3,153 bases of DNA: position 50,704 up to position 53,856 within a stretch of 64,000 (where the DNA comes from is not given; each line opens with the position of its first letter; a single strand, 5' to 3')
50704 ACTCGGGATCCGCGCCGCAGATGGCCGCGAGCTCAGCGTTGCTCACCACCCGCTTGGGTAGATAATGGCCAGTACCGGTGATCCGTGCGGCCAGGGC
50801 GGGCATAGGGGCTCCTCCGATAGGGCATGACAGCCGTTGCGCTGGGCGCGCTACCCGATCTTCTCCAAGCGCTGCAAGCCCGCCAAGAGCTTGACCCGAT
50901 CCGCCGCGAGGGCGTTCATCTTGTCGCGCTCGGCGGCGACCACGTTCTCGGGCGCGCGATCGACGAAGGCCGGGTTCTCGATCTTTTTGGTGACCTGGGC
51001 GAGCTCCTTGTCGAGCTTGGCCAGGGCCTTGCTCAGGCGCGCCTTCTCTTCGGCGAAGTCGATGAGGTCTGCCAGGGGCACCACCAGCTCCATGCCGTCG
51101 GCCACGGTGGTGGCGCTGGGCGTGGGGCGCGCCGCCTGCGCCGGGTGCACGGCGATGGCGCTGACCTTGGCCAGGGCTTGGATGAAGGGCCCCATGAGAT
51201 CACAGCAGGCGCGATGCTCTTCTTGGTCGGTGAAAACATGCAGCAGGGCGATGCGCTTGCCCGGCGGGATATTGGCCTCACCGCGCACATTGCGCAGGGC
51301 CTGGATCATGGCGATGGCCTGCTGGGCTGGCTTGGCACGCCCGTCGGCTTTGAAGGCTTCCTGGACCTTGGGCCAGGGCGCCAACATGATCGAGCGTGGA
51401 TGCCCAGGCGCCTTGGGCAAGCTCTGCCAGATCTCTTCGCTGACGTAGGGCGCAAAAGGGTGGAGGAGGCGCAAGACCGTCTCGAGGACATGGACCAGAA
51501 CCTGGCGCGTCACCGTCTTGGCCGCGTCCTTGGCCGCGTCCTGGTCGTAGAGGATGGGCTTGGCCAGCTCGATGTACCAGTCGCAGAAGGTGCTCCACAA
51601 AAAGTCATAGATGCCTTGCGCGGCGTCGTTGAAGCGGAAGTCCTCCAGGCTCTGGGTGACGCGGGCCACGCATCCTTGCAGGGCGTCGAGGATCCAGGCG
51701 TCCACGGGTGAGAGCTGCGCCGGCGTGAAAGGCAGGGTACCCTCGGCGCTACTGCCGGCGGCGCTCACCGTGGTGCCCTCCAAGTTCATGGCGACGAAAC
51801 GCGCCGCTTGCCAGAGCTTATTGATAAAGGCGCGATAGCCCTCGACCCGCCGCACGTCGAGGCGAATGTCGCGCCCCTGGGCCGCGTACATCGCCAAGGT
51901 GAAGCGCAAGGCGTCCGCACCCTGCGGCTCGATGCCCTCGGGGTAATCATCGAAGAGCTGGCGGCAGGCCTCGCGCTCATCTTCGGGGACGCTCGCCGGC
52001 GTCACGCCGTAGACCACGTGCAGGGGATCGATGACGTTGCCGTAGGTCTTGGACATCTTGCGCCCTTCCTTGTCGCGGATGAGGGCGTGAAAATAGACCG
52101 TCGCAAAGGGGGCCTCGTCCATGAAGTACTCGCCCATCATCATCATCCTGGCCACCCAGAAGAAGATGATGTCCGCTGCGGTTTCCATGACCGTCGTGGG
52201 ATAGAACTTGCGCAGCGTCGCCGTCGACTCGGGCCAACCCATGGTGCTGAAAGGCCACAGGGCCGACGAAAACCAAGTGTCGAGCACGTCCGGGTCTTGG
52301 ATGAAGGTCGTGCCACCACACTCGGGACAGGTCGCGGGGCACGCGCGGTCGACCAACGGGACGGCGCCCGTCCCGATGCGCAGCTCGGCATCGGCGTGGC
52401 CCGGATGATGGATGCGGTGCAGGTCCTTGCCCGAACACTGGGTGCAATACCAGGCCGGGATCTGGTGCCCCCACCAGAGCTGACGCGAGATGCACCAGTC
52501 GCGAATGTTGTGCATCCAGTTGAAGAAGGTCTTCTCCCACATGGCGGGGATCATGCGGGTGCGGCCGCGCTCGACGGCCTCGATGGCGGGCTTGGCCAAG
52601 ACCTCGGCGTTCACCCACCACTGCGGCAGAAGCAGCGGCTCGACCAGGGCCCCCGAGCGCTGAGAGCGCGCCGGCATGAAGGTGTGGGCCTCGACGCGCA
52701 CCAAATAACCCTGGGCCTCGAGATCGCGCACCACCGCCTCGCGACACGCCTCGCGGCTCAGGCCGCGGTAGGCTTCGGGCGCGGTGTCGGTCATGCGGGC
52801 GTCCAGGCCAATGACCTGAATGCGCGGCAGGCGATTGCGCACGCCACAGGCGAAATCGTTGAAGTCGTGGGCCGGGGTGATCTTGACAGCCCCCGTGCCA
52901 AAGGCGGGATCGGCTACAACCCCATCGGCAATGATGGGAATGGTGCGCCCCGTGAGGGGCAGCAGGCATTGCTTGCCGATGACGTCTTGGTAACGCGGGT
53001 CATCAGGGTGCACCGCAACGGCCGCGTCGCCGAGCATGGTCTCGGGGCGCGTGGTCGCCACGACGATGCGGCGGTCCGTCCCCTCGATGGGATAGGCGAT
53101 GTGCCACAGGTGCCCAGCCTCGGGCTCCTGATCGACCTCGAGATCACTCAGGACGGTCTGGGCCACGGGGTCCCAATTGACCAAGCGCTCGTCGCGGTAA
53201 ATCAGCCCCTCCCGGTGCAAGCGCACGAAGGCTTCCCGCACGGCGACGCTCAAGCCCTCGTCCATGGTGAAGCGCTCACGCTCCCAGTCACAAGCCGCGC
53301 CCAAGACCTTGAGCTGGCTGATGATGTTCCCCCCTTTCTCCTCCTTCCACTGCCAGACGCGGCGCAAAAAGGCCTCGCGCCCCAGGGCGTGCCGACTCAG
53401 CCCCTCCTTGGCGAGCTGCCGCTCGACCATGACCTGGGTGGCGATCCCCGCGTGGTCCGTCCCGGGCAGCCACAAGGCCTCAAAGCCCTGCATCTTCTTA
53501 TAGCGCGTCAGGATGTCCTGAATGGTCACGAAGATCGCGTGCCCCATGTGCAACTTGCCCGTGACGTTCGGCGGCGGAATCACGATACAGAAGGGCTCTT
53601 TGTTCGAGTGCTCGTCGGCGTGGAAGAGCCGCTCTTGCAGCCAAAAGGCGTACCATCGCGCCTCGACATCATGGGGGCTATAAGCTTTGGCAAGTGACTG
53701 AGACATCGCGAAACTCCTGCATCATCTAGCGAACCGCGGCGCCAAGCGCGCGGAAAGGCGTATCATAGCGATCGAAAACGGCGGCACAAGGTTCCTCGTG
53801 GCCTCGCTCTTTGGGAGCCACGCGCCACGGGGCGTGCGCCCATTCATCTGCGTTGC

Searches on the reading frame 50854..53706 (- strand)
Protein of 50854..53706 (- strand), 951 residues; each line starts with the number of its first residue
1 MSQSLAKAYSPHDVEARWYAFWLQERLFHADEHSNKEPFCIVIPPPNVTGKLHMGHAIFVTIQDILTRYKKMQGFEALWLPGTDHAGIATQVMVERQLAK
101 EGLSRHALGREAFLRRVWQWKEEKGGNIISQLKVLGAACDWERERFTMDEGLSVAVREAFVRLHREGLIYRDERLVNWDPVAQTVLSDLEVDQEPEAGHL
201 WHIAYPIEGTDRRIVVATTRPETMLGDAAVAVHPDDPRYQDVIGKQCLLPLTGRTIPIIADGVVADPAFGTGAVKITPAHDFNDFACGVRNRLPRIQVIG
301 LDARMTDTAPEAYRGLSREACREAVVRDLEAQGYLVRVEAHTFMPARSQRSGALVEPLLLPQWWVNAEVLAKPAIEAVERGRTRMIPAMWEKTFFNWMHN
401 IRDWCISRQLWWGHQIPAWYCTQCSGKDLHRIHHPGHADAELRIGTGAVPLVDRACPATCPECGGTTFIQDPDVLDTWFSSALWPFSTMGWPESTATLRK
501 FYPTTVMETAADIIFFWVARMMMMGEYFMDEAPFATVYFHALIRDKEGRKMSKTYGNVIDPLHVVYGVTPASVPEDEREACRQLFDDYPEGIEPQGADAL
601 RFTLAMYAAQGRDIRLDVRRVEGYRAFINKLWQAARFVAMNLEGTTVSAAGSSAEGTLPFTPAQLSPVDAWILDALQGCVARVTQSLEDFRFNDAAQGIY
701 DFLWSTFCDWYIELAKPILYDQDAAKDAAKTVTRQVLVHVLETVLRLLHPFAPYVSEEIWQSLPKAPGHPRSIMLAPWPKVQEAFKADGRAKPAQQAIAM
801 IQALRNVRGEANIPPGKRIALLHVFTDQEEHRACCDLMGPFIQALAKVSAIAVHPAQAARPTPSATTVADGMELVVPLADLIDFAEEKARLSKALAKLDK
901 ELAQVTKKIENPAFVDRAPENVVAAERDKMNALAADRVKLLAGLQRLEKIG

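Call 74: find_homologous_proteins(query=window:50854-53706:-, max_evalue=1e-100)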
Query window:50854-53706:- (951 aa): 8000 proteins with E <= 1e-100 among 8000 candidates; the best 120 are listed.
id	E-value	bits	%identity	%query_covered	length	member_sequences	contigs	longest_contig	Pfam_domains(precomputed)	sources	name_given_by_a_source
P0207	0.0e+0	2222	100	100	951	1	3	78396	PF09334.18,PF08264.20,PF13603.13,PF00133.29,PF10458.15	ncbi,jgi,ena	-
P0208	0.0e+0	1552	69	100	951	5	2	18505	PF09334.18,PF08264.20,PF13603.13,PF00133.29,PF10458.15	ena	-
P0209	0.0e+0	1529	70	100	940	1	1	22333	PF09334.18,PF08264.20,PF13603.13,PF00133.29,PF10458.15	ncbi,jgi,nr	ncbi:MAG: valine--tRNA ligase [Myxococcota bacterium]|jgi:valyl-tRNA synthetase|nr:valine--tRNA liga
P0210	0.0e+0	1501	67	98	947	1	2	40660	PF09334.18,PF08264.20,PF13603.13,PF00133.29,PF10458.15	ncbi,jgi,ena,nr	ncbi:MAG: valine--tRNA ligase [Proteobacteria bacterium]|nr:valine--tRNA ligase [Pseudomonadota bact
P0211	0.0e+0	1480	66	99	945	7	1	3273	PF09334.18,PF08264.20,PF13603.13,PF00133.29,PF10458.15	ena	-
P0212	0.0e+0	1474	67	98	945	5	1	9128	PF09334.18,PF08264.20,PF13603.13,PF00133.29,PF10458.15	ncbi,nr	ncbi:MAG: valine--tRNA ligase [Proteobacteria bacterium]|nr:valine--tRNA ligase [Pseudomonadota bact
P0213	0.0e+0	1473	66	99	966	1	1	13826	PF09334.18,PF08264.20,PF13603.13,PF00133.29,PF10458.15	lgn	-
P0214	0.0e+0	1470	67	98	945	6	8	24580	PF09334.18,PF08264.20,PF13603.13,PF00133.29,PF10458.15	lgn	-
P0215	0.0e+0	1463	66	99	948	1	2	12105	PF09334.18,PF08264.20,PF13603.13,PF00133.29,PF10458.15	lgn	-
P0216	0.0e+0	1463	67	97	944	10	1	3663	PF09334.18,PF08264.20,PF13603.13,PF00133.29,PF10458.15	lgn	-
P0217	0.0e+0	1458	67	97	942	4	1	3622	PF09334.18,PF08264.20,PF13603.13,PF00133.29,PF10458.15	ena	-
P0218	0.0e+0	1446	65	98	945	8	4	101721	PF09334.18,PF08264.20,PF13603.13,PF00133.29,PF10458.15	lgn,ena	-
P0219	0.0e+0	1443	66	98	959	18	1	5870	PF09334.18,PF08264.20,PF13603.13,PF00133.29,PF10458.15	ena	-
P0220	0.0e+0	1440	65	99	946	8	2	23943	PF09334.18,PF08264.20,PF13603.13,PF00133.29,PF10458.15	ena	-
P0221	0.0e+0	1440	66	97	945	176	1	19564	PF09334.18,PF08264.20,PF13603.13,PF00133.29,PF10458.15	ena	-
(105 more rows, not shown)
